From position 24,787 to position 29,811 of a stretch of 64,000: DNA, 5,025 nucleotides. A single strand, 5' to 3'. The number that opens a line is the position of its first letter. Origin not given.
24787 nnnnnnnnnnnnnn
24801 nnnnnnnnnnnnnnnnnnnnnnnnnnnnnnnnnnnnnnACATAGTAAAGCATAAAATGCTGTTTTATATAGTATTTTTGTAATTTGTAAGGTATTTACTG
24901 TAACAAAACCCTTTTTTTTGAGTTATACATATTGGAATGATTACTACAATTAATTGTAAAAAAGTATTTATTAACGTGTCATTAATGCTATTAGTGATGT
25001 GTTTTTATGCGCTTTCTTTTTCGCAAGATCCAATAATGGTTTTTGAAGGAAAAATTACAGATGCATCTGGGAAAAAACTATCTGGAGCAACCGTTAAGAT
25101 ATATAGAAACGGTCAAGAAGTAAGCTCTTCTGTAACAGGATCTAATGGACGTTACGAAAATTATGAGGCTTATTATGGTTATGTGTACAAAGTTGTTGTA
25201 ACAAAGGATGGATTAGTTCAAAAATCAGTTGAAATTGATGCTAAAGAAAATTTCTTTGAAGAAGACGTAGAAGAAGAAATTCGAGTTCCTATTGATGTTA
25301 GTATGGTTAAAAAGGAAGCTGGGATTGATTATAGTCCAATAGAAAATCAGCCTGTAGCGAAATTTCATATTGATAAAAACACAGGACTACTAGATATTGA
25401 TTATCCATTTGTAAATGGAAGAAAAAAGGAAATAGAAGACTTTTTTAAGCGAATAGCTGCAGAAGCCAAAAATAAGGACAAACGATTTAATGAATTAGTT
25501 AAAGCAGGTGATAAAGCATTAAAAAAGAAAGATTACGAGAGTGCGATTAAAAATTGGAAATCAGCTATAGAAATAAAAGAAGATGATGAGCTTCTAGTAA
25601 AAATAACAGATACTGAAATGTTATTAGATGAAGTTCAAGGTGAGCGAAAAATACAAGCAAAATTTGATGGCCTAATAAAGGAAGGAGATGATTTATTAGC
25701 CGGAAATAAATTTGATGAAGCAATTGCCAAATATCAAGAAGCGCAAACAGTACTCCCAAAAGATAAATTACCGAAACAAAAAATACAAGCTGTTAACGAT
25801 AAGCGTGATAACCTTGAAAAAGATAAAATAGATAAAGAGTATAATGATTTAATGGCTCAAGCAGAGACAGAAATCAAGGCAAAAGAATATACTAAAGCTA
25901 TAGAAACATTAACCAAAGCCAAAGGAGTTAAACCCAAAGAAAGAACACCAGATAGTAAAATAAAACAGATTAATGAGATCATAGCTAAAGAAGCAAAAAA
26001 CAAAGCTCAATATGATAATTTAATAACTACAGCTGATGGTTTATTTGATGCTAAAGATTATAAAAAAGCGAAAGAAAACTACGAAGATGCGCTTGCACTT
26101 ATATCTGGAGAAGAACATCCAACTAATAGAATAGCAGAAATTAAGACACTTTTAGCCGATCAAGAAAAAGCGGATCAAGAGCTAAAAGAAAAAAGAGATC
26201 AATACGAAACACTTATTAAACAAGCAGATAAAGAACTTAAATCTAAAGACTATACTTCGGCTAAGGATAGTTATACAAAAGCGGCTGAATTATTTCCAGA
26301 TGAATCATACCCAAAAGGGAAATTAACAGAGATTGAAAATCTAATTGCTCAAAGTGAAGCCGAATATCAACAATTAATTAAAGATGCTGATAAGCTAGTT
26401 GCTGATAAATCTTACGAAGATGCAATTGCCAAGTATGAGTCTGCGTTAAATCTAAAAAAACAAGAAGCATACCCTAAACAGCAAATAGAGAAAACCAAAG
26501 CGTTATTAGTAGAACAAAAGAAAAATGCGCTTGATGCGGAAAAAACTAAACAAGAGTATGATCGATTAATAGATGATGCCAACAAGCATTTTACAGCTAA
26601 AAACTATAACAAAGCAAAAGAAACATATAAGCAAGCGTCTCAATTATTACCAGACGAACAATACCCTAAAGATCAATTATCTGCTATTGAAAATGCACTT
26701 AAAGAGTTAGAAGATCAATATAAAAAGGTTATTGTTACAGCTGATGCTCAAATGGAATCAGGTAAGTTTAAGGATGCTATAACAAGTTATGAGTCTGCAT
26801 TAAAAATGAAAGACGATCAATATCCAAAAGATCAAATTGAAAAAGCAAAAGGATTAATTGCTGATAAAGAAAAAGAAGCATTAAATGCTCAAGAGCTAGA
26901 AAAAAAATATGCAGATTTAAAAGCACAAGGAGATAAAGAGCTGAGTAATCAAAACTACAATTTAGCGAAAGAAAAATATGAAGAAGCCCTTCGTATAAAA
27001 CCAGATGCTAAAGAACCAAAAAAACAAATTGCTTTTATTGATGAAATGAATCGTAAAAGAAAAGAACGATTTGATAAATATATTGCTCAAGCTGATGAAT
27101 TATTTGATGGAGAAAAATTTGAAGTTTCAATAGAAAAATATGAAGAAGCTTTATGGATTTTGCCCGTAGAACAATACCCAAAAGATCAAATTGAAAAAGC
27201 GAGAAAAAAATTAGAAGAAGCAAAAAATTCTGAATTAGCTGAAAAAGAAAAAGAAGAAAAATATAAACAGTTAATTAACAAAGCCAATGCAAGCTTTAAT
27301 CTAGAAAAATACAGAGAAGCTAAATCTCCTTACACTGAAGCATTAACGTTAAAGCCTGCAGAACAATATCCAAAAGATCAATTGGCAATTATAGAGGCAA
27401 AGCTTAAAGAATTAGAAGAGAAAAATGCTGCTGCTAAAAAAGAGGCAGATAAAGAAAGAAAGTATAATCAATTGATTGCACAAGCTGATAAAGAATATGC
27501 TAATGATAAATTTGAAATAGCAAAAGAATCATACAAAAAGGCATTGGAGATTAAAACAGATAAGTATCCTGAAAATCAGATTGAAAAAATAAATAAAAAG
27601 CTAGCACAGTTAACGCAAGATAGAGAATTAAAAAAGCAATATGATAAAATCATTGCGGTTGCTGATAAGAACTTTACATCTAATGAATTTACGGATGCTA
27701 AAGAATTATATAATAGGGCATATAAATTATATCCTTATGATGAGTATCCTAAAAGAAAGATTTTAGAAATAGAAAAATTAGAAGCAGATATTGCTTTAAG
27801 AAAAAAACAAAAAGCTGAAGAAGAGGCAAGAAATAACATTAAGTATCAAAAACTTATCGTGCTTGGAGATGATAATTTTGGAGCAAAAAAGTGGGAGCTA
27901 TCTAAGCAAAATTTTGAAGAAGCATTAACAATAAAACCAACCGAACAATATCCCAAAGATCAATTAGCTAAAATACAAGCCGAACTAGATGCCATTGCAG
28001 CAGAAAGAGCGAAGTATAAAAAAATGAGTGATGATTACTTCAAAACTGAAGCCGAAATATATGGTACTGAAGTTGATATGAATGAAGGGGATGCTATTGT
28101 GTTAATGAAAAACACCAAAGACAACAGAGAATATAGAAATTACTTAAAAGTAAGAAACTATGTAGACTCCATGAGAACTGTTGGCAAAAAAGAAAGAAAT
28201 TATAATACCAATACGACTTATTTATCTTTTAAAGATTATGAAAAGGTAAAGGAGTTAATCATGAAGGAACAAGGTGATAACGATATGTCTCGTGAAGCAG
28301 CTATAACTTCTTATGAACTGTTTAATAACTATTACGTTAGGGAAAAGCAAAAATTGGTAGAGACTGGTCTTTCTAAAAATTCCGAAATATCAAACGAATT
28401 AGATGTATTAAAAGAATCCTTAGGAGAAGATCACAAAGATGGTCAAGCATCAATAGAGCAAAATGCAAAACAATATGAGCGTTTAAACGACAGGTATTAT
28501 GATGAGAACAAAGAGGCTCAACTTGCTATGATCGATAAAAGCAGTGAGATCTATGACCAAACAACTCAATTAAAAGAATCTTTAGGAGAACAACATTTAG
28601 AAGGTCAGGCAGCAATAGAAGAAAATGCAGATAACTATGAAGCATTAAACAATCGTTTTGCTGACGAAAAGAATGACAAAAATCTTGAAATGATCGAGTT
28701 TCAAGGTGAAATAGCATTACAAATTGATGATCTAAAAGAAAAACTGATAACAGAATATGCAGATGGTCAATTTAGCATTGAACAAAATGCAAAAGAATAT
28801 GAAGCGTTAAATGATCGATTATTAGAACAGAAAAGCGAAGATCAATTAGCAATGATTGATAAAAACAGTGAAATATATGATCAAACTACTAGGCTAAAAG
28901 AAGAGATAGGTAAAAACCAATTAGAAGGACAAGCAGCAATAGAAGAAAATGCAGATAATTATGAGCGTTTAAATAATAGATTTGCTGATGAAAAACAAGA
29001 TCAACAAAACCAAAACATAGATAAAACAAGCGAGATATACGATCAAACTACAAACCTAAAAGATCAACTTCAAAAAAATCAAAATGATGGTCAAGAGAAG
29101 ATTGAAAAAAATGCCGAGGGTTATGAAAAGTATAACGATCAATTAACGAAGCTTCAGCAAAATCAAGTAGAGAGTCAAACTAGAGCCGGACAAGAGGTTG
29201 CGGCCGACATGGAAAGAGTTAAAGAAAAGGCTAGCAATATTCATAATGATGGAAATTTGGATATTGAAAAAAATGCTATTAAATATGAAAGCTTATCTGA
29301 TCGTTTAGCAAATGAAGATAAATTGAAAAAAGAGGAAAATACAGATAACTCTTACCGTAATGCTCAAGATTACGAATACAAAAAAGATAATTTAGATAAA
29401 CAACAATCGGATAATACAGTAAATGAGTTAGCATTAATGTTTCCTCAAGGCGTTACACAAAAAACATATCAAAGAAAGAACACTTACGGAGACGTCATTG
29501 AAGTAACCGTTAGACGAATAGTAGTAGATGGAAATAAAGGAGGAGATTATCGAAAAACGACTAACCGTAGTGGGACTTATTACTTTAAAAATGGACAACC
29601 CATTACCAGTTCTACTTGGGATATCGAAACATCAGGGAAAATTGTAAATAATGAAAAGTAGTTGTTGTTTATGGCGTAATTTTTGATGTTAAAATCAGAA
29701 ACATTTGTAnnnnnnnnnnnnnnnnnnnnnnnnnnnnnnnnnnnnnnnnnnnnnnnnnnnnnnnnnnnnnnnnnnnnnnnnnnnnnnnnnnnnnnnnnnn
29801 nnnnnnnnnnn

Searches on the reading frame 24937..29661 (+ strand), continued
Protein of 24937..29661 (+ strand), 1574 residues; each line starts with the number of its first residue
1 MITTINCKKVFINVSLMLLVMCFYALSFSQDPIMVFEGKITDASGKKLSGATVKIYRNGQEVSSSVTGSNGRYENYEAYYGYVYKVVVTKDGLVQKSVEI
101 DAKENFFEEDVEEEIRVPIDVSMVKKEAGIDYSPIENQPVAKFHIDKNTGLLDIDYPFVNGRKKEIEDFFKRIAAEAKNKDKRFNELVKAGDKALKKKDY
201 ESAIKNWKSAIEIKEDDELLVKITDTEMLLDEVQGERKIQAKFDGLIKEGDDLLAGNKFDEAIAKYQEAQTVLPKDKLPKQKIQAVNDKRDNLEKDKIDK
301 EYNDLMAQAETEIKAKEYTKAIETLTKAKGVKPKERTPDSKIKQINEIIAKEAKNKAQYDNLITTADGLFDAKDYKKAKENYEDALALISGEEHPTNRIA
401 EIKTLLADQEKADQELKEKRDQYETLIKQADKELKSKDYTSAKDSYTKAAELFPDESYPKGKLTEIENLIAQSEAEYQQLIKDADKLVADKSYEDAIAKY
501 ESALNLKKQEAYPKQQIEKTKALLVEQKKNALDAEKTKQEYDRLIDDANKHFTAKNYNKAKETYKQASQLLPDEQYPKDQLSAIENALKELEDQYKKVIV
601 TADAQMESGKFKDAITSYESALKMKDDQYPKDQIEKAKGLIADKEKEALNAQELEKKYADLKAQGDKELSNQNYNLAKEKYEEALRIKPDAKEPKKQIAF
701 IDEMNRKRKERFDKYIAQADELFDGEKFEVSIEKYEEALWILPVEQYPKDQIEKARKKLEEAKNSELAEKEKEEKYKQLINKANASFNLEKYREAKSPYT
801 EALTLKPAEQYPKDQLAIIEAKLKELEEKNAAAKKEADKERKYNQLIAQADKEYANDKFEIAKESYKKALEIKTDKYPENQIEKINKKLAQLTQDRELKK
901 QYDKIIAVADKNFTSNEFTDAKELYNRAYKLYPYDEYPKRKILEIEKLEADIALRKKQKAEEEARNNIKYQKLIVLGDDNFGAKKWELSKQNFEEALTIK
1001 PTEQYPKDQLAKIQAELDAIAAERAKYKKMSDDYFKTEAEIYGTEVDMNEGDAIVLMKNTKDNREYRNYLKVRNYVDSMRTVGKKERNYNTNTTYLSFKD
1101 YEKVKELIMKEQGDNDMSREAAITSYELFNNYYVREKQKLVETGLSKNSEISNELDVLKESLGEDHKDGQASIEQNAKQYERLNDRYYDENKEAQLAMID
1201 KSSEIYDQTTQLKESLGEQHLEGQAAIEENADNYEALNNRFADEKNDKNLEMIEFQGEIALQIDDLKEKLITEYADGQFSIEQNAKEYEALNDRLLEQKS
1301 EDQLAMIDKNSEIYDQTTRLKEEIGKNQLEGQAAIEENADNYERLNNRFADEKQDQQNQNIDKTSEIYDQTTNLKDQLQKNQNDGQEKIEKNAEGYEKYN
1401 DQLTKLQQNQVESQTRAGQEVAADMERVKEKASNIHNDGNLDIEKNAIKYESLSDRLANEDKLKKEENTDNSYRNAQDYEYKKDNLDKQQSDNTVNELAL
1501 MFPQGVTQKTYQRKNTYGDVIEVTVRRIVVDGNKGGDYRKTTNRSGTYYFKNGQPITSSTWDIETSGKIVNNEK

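Call 16: find_encoding_contigs(protein=P0009, flank=8000, max_places=1)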
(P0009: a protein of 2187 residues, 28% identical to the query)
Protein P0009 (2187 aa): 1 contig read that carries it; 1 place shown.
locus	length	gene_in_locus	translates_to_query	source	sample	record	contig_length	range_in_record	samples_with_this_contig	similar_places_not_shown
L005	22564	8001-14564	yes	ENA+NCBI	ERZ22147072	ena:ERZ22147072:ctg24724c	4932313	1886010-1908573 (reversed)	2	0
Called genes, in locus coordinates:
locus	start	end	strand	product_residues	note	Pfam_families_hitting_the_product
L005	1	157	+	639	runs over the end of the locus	PF12969:DUF3857, PF01841:Transglut_core (weak)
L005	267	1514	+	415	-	PF16491:Peptidase_M48_N, PF01435:Peptidase_M48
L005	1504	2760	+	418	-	PF00994:MoCF_biosynth, PF18146:CinA_KH, PF02464:CinA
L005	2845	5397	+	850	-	PF05170:AsmA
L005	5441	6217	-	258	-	PF10677:DUF2490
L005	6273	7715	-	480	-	PF03553:Na_H_antiporter, PF03600:CitMHS (weak)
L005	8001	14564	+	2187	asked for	PF00515:TPR_1 (faint), PF07719:TPR_2 (faint), PF10952:DUF2753 (faint), PF13414:TPR_11 (faint), PF13428:TPR_14 (faint), PF18035:Bap31_Bap29_C (faint), PF13181:TPR_8 (faint), PF18977:DUF5713 (faint), +2 more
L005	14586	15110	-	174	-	PF00578:AhpC-TSA, PF08534:Redoxin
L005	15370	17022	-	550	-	PF03977:OAD_beta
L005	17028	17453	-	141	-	PF25917:BSH_RND (faint), PF25984:BSH_YknX (faint), PF25919:BSH_CusB (faint), PF25973:BSH_CzcB (faint), PF00364:Biotin_lipoyl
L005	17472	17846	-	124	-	PF04277:OAD_gamma (weak)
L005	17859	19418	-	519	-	PF01039:Carboxyl_trans, PF03255:ACCA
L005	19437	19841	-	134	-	PF00903:Glyoxalase, PF13468:Glyoxalase_3, PF13669:Glyoxalase_4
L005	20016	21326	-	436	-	PF02550:AcetylCoA_hydro, PF13336:AcetylCoA_hyd_C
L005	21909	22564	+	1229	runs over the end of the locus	PF18076:FGAR-AT_N, PF18072:FGAR-AT_linker, PF02769:AIRS_C, PF22689:FGAR-AT_PurM_N-like, PF02769:AIRS_C, PF13507:GATase_5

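Call 17: find_encoding_contigs(protein=P0031, flank=8000, max_places=1)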
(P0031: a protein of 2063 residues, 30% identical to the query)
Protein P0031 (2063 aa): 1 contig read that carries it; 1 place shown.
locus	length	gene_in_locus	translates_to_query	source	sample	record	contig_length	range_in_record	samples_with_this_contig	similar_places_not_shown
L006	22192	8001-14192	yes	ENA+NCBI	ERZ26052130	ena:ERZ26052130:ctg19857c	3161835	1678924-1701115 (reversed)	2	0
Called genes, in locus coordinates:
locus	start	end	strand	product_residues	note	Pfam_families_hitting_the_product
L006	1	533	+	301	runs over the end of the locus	-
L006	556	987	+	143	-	-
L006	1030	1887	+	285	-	PF00682:HMGL-like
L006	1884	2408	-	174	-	-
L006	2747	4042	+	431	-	PF18962:Por_Secre_tail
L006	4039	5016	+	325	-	PF18962:Por_Secre_tail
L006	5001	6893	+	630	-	PF07715:Plug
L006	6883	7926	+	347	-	PF16819:DUF5074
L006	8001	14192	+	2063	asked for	PF13620:CarboxypepD_reg, PF13715:CarbopepD_reg_2, PF00515:TPR_1 (faint), PF07719:TPR_2 (faint), PF13181:TPR_8 (faint), PF00903:Glyoxalase (faint), PF13414:TPR_11 (faint)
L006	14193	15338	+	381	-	PF01497:Peripla_BP_2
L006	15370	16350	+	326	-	PF01032:FecCD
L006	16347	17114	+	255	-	PF00005:ABC_tran, PF13304:AAA_21 (faint)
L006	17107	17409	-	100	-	-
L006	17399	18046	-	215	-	PF02630:SCO1-SenC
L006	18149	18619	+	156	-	PF14539:DUF4442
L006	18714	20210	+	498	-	PF00270:DEAD, PF04851:ResIII, PF18766:SWI2_SNF2, PF00271:Helicase_C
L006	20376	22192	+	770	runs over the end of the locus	PF00899:ThiF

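Call 18: find_encoding_contigs(protein=P0047, flank=8000, max_places=1)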
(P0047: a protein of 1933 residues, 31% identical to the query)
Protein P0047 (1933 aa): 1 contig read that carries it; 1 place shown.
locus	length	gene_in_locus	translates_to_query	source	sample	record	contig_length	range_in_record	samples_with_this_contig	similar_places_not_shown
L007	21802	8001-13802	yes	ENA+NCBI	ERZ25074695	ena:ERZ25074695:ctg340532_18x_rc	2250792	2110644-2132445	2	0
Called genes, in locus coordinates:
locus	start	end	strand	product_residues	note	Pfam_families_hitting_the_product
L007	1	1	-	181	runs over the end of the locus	-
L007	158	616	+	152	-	PF13620:CarboxypepD_reg (weak)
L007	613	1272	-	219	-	PF01168:Ala_racemase_N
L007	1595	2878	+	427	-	PF18962:Por_Secre_tail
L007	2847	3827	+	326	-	PF18962:Por_Secre_tail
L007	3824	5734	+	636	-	PF07715:Plug (weak)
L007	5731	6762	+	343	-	PF16819:DUF5074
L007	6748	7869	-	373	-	PF01266:DAO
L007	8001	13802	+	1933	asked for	PF13620:CarboxypepD_reg, PF13715:CarbopepD_reg_2 (weak), PF13424:TPR_12 (faint), PF07719:TPR_2 (faint), PF10952:DUF2753 (faint), PF13428:TPR_14 (faint), PF13432:TPR_16 (faint)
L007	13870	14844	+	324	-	PF00490:ALAD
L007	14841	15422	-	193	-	-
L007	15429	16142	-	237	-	-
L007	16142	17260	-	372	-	PF00112:Peptidase_C1 (faint), PF03051:Peptidase_C1_2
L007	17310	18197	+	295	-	PF03631:Virul_fac_BrkB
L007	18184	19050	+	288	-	PF21088:MS_channel_1st (weak), PF00924:MS_channel_2nd, PF21082:MS_channel_3rd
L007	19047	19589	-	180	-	-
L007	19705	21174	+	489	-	PF00478:IMPDH, PF00571:CBS, PF03060:NMO, PF01070:FMN_dh (weak)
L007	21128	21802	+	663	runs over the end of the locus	PF00639:Rotamase, PF13616:Rotamase_3, PF13145:Rotamase_2 (weak), PF13616:Rotamase_3, PF00639:Rotamase, PF13145:Rotamase_2 (weak)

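Call 74: find_encoding_contigs(protein=P0001, flank=10000, max_places=2)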
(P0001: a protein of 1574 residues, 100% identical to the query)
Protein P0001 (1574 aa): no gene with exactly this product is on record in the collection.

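Call 82: search_protein_families(library=pfam, proteins=[L006:2747-4042:+, L006:4039-5016:+], max_evalue=0.01)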
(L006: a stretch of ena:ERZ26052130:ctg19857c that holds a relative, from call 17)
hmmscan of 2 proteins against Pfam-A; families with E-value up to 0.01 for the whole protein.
L006:2747-4042:+ (431 aa): 1 family
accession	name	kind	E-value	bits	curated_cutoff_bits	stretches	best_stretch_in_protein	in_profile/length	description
PF18962.6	Por_Secre_tail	-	7.6e-08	33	27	1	361-430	1-75/75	Secretion system C-terminal sorting domain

L006:4039-5016:+ (325 aa): 1 family
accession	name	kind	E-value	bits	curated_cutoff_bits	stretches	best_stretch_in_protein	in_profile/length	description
PF18962.6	Por_Secre_tail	-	6.3e-13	49.3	27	1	253-322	1-74/75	Secretion system C-terminal sorting domain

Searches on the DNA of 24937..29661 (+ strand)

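Call 80: search_rna_families(sources=[L006, L007, L054, L022, L026, L042, L028], threshold=gathering)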
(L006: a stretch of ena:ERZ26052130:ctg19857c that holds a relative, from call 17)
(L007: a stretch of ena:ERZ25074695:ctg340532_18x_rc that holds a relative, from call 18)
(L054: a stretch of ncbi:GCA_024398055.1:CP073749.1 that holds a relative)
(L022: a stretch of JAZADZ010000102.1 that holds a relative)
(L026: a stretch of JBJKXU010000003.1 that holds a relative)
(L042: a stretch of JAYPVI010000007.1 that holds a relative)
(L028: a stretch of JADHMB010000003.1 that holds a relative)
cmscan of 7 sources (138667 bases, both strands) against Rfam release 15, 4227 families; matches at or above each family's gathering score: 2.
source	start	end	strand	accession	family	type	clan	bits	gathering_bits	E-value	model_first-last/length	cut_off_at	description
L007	1312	1499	+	RF00174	Cobalamin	Cis-reg; riboswitch;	CL00101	105.7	31.5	4.2e-25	1-189/189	no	Cobalamin riboswitch aptamer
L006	2475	2662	+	RF00174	Cobalamin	Cis-reg; riboswitch;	CL00101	102.1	31.5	4.5e-24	1-189/189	no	Cobalamin riboswitch aptamer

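Call 84: search_rna_families(sources=[L005, L021, L036, L040, L044, L046, L049, L023], threshold=gathering)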
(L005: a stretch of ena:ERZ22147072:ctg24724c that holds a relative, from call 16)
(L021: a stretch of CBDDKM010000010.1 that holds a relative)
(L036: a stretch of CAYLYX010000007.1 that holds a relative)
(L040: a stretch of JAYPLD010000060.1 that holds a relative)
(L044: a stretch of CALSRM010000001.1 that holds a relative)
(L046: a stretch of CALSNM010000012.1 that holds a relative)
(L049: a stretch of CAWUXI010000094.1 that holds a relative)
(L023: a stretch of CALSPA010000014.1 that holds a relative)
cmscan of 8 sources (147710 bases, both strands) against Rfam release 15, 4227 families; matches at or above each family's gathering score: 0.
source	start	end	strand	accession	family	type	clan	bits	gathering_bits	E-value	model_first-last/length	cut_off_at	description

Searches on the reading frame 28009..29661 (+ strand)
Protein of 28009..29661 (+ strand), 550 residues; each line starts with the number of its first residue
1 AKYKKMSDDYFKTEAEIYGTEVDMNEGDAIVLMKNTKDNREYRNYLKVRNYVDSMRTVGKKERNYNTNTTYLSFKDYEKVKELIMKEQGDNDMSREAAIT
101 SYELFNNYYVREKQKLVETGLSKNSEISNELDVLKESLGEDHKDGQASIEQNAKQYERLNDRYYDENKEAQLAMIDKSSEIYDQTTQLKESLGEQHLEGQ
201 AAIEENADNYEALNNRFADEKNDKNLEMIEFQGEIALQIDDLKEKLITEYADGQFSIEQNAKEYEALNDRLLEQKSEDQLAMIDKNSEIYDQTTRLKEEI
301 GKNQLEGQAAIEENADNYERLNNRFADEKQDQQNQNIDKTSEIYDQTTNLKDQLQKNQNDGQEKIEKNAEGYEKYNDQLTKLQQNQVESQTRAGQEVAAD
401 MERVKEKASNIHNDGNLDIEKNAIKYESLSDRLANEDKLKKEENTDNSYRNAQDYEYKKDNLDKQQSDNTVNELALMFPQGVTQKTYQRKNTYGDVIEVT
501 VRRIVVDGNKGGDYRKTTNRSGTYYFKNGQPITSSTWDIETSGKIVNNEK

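Call 73: search_protein_families(library=pfam, proteins=[window:28009-29661:+], max_evalue=0.01)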
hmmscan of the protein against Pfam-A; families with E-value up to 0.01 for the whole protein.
window:28009-29661:+ (550 aa): 0 families
